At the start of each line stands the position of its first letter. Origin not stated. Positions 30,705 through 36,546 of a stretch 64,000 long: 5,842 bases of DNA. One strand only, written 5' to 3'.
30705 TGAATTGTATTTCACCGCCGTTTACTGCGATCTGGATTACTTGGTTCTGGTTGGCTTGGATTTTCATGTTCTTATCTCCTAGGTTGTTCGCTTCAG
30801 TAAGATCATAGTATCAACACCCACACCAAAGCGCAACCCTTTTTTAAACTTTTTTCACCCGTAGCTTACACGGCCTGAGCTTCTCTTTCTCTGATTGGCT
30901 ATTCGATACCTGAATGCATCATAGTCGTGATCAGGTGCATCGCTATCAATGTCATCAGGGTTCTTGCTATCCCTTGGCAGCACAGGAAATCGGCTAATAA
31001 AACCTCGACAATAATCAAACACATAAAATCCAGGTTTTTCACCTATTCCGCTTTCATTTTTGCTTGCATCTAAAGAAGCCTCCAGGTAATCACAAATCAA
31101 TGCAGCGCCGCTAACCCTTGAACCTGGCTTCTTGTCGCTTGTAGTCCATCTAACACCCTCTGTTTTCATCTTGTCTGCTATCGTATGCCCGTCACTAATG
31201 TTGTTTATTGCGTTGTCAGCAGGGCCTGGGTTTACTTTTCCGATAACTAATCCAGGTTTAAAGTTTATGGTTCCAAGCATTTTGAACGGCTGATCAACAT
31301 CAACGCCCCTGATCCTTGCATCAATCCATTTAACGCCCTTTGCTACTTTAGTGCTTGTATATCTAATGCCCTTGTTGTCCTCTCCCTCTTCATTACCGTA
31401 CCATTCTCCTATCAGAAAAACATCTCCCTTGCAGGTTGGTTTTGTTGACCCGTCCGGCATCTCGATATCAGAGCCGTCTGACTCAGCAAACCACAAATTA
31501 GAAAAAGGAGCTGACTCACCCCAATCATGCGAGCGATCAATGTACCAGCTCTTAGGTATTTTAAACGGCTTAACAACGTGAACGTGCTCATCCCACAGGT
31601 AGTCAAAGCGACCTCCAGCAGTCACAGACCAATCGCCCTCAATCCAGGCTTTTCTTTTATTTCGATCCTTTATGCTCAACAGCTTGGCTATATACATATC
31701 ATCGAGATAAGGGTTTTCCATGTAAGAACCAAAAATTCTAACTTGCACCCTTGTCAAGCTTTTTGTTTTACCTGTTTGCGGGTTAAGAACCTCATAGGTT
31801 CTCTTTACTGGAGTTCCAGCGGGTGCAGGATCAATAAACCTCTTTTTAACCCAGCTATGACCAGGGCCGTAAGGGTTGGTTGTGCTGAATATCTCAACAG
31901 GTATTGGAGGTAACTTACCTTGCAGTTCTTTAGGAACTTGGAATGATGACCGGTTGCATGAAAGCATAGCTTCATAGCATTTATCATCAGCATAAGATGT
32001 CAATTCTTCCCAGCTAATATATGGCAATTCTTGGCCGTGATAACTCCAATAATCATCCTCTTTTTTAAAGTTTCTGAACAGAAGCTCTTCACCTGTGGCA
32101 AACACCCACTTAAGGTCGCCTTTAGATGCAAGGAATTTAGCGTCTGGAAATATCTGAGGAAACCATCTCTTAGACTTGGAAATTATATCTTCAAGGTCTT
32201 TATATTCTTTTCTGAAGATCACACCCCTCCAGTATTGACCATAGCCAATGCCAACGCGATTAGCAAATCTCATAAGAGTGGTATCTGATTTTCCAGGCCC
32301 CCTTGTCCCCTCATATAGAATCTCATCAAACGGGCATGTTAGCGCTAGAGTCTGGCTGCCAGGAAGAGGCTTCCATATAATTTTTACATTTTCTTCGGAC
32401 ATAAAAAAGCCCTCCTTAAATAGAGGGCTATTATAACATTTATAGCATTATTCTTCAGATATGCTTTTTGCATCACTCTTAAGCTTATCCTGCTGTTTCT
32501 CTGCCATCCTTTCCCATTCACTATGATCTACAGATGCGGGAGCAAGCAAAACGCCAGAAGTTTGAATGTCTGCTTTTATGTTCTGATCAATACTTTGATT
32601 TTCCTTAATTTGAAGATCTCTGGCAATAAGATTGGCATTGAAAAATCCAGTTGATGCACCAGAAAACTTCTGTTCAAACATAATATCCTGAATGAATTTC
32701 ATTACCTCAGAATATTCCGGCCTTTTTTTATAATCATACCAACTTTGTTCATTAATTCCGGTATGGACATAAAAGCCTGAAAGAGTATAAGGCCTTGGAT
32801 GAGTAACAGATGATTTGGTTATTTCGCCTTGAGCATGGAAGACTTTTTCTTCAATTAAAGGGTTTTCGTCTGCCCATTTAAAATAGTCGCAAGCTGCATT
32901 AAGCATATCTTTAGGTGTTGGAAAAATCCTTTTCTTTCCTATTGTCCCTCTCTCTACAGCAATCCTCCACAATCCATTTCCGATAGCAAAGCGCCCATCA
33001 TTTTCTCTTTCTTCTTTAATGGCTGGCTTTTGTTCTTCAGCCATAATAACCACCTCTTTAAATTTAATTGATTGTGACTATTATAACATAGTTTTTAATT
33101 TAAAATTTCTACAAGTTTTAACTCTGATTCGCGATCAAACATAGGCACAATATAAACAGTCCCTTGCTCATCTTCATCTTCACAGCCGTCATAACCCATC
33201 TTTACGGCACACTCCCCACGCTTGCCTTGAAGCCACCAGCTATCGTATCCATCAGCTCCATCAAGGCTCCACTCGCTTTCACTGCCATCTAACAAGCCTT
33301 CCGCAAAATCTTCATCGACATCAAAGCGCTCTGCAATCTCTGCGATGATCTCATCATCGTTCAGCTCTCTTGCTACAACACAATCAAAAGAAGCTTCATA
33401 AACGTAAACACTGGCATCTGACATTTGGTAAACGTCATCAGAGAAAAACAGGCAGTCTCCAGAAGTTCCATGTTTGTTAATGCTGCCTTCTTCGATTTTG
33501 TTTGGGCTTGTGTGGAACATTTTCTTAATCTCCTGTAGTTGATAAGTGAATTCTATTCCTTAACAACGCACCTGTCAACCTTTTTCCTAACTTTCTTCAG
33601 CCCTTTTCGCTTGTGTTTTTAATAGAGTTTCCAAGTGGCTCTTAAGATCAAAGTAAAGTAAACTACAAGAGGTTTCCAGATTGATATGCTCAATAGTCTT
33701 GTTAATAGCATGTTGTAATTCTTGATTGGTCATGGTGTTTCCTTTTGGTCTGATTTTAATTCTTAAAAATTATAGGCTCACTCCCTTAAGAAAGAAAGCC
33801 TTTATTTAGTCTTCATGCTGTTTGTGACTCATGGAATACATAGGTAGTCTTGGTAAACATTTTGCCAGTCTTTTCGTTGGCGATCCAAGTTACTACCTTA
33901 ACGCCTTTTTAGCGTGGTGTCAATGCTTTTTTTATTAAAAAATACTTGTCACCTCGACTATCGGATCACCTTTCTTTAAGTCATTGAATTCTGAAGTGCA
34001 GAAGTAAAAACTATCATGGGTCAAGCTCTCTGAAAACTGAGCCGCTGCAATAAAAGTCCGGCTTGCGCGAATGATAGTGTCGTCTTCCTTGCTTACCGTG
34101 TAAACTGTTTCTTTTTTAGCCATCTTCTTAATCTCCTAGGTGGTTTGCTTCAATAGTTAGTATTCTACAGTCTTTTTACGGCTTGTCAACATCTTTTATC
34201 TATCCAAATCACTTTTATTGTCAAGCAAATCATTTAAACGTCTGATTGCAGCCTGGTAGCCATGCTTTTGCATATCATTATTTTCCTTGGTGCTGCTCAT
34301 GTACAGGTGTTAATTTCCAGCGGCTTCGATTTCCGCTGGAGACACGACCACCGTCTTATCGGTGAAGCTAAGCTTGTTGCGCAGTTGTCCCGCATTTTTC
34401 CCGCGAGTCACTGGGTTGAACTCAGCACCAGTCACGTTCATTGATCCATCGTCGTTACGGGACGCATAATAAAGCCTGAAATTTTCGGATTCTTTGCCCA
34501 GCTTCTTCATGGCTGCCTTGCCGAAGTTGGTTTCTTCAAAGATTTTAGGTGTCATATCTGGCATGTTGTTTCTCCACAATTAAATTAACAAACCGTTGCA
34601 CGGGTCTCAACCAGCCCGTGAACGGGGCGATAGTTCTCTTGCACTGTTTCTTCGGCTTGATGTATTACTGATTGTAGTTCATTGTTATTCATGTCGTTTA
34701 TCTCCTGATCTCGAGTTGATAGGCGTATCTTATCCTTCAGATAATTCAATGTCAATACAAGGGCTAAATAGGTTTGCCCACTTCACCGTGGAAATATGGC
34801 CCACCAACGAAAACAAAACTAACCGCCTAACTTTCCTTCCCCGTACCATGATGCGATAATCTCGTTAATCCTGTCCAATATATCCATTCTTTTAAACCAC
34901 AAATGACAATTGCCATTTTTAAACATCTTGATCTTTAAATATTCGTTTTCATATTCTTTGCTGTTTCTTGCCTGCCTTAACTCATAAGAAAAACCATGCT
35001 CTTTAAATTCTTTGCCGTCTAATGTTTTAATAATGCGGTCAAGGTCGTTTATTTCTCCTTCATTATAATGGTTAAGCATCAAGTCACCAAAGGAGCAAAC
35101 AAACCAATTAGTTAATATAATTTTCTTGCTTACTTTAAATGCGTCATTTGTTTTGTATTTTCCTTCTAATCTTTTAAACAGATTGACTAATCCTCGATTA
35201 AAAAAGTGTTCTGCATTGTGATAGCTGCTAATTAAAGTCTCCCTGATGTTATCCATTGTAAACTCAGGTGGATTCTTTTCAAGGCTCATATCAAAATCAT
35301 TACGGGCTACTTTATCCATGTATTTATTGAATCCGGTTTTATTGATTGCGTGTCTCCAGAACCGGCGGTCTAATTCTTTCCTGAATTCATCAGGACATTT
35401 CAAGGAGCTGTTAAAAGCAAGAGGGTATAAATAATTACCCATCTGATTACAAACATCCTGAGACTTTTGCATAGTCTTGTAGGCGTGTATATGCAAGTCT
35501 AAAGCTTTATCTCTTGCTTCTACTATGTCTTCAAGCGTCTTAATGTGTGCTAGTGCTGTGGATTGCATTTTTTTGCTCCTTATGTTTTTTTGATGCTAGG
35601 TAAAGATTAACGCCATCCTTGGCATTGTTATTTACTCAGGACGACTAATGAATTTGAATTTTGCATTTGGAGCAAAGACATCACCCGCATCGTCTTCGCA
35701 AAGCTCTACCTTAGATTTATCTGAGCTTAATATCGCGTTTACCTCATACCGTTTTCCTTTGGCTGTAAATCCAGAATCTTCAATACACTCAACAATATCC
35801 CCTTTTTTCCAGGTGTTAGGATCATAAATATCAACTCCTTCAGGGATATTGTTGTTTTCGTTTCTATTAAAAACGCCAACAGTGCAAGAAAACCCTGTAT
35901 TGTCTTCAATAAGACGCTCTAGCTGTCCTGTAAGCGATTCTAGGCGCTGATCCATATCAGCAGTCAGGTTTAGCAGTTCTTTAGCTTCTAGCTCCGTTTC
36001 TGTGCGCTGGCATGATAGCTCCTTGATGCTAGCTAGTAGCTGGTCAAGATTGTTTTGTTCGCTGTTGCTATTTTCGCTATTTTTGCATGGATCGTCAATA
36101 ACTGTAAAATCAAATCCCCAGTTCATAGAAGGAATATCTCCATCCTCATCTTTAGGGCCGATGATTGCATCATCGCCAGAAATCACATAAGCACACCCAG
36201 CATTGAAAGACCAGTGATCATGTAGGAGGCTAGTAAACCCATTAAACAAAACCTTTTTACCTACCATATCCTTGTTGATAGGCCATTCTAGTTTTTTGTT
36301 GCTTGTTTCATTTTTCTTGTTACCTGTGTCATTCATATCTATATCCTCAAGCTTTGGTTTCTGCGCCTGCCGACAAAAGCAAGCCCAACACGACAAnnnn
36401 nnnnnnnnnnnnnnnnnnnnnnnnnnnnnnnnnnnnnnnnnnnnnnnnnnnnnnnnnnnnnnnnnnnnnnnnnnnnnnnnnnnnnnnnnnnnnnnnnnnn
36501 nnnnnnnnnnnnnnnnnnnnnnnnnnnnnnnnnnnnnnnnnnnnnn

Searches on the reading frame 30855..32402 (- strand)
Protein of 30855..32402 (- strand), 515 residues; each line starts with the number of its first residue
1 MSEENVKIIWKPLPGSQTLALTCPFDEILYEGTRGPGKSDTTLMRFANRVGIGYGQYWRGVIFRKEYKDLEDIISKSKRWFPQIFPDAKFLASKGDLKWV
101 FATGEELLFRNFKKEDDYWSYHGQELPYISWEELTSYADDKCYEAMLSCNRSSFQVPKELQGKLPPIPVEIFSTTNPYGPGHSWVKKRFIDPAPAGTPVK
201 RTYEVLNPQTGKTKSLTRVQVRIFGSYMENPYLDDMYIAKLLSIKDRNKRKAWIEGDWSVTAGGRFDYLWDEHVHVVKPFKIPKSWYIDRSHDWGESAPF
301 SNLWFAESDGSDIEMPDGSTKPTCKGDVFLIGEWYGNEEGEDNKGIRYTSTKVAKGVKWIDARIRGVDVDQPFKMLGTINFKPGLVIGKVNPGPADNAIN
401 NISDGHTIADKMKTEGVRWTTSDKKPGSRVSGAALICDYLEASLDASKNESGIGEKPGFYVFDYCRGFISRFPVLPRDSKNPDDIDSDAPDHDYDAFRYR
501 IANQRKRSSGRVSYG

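Call 14: search_protein_families(library=pfam, proteins=[window:30855-32402:-], max_evalue=0.001)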
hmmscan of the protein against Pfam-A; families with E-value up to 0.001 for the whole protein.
window:30855-32402:- (515 aa): 1 family
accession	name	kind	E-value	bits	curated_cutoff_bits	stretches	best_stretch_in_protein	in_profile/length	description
PF04466.19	Terminase_3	-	1.6e-06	28.3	23.2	1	32-254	9-196/201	Phage terminase large subunit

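Call 15: search_dna_similar(query=window:30855-32402:-, collection=phages, mode=protein, max_rows=25)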
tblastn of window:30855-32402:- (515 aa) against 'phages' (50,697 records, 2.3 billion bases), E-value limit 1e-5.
Records with a match: 651; places in all: 659; records where one place covers at least 80% of the query: 611.
Best place of each record, by identity: <60% 651.
By first word of the organism name: Pseudomonas 162; Arthrobacter 72; Escherichia 59; Salmonella 50; Xanthomonas 40; Stenotrophomonas 38; Achromobacter 29; Vibrio 26; Acinetobacter 24; Roseobacter 12; and 42 more.
By host as written in the record: Pseudomonas aeruginosa 58; - 56; Arthrobacter sp. ATCC 21022 54; Pseudomonas aeruginosa PAO1 32; Escherichia coli 23; Stenotrophomonas maltophilia 19; Salmonella enterica subsp. enterica serovar Enteritidis PT1 14; Achromobacter sp. 12; and 183 more.
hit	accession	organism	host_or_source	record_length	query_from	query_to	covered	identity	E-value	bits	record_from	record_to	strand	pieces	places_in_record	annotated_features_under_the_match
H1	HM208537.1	Escherichia phage HK639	Escherichia coli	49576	5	513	99%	55.9%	5e-178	561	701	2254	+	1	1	terminase large subunit | terminase small subunit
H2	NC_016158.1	Escherichia phage HK639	Escherichia coli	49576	5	513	99%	55.9%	5e-178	561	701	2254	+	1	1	terminase large subunit | terminase small subunit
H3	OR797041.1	Stenotrophomonas phage vB_SmaS_Bhz54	Stenotrophomonas maltophilia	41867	1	513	100%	50.6%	4e-152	486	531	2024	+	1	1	terminase large subunit | terminase small subunit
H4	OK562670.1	Stenotrophomonas phage vB_SM_ytsc_ply2008005c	Stenotrophomonas maltophilia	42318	1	513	100%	50.6%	9e-152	485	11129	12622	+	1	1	terminase llarge subunit | terminase small subunit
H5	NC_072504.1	Stenotrophomonas phage vB_SM_ytsc_ply2008005c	Stenotrophomonas maltophilia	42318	1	513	100%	50.6%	9e-152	485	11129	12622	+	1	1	terminase llarge subunit | terminase small subunit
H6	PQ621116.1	Pseudomonas phage PSASB_03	Pseudomonas aeruginosa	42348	1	513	100%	50.4%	3e-151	484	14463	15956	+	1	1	terminase large subunit | hypothetical protein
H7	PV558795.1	Variovorax phage VPv64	Variovorax paradoxus DSM 645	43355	1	513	100%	50.4%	4e-151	483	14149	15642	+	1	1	record has no annotation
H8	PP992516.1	Pseudomonas phage Baskent_P4_1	Pseudomonas aeruginosa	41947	1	513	100%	50.4%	6e-151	483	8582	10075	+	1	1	terminase large subunit | terminase small subunit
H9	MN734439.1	Sphingomonas phage Kharn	Sphingomonas sp. PM2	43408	2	512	99%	49.6%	3e-143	461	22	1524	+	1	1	terminase large subunit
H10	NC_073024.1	Sphingomonas phage Kharn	Sphingomonas sp. PM2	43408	2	512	99%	49.6%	3e-143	461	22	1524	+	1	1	terminase large subunit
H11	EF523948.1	Burkholderia phage BcepGomr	Burkholderia cepacia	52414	3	514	99%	49.2%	2e-146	470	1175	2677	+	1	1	BcepGomrgp04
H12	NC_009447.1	Burkholderia phage BcepGomr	Burkholderia cepacia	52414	3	514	99%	49.2%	2e-146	470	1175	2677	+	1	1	BcepGomrgp04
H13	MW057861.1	Providencia phage PSTCR7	Providencia stuartii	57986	6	501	96%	50.5%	2e-151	484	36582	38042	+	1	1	terminase large subunit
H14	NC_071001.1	Providencia phage PSTCR7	Providencia stuartii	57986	6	501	96%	50.5%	2e-151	484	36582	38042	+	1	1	terminase large subunit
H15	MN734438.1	Sphingomonas phage Lucius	Sphingomonas sp. PM2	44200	2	512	99%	48.9%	3e-142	458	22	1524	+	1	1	terminase large subunit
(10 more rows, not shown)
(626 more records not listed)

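Call 16: find_related_loci(query=window:30855-32402:-, collection=viral_contigs, flank=10000)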
Query window:30855-32402:- (515 aa) in viral_contigs; peptide patterns used: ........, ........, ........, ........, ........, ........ (x = any residue, [..] = any of these).
8 stretches matched a pattern; 4 encode a relative of the query (tblastn E <= 1e-3); 4 distinct loci.
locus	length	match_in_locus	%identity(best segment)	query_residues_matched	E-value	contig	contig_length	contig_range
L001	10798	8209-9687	43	8-509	1e-125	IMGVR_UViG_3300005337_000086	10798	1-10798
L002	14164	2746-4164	41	8-501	4e-113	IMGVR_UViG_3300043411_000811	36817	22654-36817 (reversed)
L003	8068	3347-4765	39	8-501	3e-112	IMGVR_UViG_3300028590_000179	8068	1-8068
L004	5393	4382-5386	44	8-357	3e-91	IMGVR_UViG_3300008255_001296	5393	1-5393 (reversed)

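Call 17: find_encoding_contigs(protein=window:30855-32402:-, flank=10000, max_places=6)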
Protein window:30855-32402:- (515 aa): no gene with exactly this product is on record in the collection.

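Call 18: find_homologous_proteins(query=window:30855-32402:-, max_evalue=1e-50)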
Query window:30855-32402:- (515 aa): 3341 proteins with E <= 1e-50 among 8000 candidates; the best 120 are listed.
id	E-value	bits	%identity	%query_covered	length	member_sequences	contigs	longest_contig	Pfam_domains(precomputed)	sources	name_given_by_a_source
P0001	1.2e-263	894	74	99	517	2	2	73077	-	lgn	-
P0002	2.8e-263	893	73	99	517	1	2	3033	-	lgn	-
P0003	8.3e-246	835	75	89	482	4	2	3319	-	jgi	jgi:hypothetical protein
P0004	1.8e-235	801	72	91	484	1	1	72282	-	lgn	-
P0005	2.3e-200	685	58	98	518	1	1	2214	-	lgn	-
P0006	6.7e-199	680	58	98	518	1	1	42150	-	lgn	-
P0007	1.1e-197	676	58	100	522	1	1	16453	-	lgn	-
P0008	8.1e-197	673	59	98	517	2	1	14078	PF03237.22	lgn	-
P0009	2.0e-196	672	58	97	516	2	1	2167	-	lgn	-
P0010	2.7e-196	672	56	97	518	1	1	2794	-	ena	-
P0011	6.2e-196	671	59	96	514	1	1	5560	-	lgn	-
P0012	3.0e-195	668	57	99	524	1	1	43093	-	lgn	-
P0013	3.9e-195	668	59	100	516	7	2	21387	-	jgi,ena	-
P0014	3.9e-195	668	59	98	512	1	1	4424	-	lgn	-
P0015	4.7e-195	668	58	97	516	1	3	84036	-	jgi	jgi:hypothetical protein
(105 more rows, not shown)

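Call 19: find_encoding_contigs(protein=P0001, flank=10000, max_places=4)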
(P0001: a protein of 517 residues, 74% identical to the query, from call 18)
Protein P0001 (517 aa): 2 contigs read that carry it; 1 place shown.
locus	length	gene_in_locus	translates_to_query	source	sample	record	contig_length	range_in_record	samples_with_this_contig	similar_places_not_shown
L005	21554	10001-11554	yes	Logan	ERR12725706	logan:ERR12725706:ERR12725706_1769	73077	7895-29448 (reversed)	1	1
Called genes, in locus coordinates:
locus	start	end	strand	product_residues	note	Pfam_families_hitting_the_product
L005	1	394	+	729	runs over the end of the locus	PF03477:ATP-cone, PF00317:Ribonuc_red_lgN (weak), PF02867:Ribonuc_red_lgC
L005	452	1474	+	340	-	PF00268:Ribonuc_red_sm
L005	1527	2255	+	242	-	-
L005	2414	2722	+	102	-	-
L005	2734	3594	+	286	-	PF16868:NMT1_3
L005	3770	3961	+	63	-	-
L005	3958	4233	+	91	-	-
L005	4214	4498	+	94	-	-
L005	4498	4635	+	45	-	-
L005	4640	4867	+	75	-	-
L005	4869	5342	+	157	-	-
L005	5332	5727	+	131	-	PF10765:Phage_P22_NinX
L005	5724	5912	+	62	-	-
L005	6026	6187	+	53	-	-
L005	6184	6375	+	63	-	-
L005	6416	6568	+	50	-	PF23776:DUF7170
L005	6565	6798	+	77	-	-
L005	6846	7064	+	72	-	-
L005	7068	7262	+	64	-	-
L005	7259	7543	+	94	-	-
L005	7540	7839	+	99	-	-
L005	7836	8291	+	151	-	-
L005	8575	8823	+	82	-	-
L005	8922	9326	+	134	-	-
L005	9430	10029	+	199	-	PF03592:Terminase_2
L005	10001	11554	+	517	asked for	-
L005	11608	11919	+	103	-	-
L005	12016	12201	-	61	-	-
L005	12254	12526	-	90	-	-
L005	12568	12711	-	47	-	-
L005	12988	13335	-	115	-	-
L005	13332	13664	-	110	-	-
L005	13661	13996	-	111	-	PF27050:Phage_P22_Y8K6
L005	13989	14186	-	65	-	-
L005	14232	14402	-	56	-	-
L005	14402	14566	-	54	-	-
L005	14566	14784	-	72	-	-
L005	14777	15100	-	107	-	-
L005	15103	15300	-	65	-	-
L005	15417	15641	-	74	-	-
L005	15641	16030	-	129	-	-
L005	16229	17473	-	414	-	-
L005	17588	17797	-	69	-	-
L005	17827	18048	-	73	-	-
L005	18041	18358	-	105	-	-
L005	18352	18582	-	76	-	-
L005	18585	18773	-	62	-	-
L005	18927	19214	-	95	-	-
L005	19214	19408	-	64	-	-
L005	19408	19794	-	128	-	-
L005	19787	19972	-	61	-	-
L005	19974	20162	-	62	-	-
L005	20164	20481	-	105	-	-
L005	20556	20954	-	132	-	PF09643:YopX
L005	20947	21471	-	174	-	PF13328:HD_4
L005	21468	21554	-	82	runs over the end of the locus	-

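Call 20: find_encoding_contigs(protein=P0004, flank=10000, max_places=4)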
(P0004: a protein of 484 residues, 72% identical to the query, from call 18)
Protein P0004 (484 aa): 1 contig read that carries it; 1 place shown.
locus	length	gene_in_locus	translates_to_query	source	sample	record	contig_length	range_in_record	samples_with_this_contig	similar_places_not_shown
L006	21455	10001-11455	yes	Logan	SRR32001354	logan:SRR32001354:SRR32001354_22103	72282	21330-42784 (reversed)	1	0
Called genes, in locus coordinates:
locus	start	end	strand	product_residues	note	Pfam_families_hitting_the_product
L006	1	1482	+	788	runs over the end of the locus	PF00271:Helicase_C (weak)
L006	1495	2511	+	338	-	PF01555:N6_N4_Mtase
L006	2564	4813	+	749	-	PF03477:ATP-cone, PF00317:Ribonuc_red_lgN, PF02867:Ribonuc_red_lgC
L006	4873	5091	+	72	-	-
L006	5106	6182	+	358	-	PF00268:Ribonuc_red_sm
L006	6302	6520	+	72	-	-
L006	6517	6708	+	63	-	-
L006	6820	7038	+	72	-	-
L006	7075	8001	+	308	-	-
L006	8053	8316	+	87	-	-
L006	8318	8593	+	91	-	-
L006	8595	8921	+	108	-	-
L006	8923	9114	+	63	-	-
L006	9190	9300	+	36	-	-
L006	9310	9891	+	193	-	PF03592:Terminase_2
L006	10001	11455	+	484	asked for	-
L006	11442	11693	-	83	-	-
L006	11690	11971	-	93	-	-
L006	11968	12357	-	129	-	PF27050:Phage_P22_Y8K6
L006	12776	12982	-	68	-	-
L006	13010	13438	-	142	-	-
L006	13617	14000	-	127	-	PF03013:Pyr_excise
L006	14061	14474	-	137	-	-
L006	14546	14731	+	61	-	-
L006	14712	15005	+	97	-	PF10828:DUF2570 (weak)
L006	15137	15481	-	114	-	-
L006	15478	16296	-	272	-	-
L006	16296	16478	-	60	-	-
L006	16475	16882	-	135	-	PF09643:YopX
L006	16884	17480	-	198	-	PF00383:dCMP_cyt_deam_1, PF14437:MafB19-deam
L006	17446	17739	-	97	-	PF14354:Lar_restr_allev (weak)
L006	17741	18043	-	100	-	PF14354:Lar_restr_allev (weak)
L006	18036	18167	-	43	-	-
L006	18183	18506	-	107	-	PF26092:T4_Y16D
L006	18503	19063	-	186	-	-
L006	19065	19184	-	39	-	-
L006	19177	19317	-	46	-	-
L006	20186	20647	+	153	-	-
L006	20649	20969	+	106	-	PF24591:Phage_YunG-like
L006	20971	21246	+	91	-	-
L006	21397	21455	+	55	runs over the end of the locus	-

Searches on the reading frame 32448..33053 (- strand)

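Call 33: search_protein_families(library=phrogs, proteins=[window:32448-33053:-], max_evalue=0.001)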
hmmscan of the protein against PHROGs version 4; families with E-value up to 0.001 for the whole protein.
window:32448-33053:- (201 aa): 2 families
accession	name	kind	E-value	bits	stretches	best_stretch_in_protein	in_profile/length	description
phrog_606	-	head and packaging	4.9e-44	151.3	1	35-164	16-145/167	terminase small subunit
phrog_5334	-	head and packaging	4.3e-05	24.7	1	150-197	117-159/162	terminase small subunit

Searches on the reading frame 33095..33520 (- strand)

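Call 33: search_protein_families(library=phrogs, proteins=[window:33095-33520:-], max_evalue=0.001)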
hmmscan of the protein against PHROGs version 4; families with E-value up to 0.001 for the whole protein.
window:33095-33520:- (141 aa): 1 family
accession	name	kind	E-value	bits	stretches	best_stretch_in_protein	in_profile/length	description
phrog_11282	-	unknown function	4.1e-45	154.8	1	1-135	3-156/156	-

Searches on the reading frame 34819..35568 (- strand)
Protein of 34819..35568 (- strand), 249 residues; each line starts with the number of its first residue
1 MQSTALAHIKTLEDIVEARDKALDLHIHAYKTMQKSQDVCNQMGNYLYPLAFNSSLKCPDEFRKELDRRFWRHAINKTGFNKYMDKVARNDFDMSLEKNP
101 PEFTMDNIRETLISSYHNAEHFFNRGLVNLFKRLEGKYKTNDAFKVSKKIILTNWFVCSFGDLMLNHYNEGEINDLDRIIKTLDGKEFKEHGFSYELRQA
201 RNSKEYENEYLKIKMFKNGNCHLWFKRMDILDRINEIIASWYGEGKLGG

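Call 33: search_protein_families(library=phrogs, proteins=[window:34819-35568:-], max_evalue=0.001)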
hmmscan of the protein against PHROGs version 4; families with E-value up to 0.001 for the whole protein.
window:34819-35568:- (249 aa): 4 families
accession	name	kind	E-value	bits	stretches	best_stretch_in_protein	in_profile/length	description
phrog_38825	-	unknown function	1.4e-33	117.6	1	14-244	34-292/299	-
phrog_29254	-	unknown function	1.3e-21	78.2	1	60-158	32-130/162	-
phrog_6263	-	other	6.1e-16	59.2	1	71-242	93-281/548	DNA methyltransferase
phrog_32703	-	unknown function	6.1e-07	29.5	1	60-241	266-468/480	-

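Call 40: search_protein_families(library=pfam, proteins=[window:34819-35568:-], max_evalue=0.01)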
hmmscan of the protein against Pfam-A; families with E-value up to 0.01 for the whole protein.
window:34819-35568:- (249 aa): 1 family
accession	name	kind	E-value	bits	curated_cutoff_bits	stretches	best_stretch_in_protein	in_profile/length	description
PF13708.11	DUF4942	-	1.2e-45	156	25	1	64-243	2-189/190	Domain of unknown function (DUF4942)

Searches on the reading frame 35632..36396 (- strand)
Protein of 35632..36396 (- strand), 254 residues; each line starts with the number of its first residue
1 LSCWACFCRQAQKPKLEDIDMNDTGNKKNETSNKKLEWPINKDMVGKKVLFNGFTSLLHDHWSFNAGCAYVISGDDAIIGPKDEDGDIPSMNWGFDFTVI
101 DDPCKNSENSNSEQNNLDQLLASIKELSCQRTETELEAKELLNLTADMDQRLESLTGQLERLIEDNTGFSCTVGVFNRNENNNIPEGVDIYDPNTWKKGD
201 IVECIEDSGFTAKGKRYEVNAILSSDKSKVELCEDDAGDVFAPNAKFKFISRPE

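Call 33: search_protein_families(library=phrogs, proteins=[window:35632-36396:-], max_evalue=0.001)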
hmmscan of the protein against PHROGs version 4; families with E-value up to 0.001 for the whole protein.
window:35632-36396:- (254 aa): 0 families

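Call 40: search_protein_families(library=pfam, proteins=[window:35632-36336:-], max_evalue=0.01)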
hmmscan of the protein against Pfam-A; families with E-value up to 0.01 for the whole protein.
window:35632-36336:- (234 aa): 1 family
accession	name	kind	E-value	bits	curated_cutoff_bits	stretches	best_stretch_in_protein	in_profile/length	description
PF15358.11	TSKS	-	0.00058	19.3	27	1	72-142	105-175/395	Testis-specific serine kinase substrate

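Call 50: find_homologous_proteins(query=window:35632-36336:-, max_evalue=0.00001)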
Query window:35632-36336:- (234 aa): 2 proteins with E <= 0.00001 among 281 candidates.
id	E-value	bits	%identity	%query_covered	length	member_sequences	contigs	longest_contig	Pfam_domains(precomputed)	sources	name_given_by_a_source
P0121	1.5e-154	531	100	100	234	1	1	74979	-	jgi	-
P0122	1.9e-116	406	80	99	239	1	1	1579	-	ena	-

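Call 52: find_encoding_contigs(protein=P0122, flank=5000, max_places=4)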
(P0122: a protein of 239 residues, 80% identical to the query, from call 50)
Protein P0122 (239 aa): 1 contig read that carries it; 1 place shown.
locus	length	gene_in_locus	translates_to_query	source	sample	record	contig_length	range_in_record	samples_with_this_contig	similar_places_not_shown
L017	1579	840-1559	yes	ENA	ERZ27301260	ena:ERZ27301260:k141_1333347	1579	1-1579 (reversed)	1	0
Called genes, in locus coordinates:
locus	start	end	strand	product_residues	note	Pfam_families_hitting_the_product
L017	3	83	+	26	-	?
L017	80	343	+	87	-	-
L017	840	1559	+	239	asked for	-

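Call 54: find_encoding_contigs(protein=P0121, flank=10000, max_places=4)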
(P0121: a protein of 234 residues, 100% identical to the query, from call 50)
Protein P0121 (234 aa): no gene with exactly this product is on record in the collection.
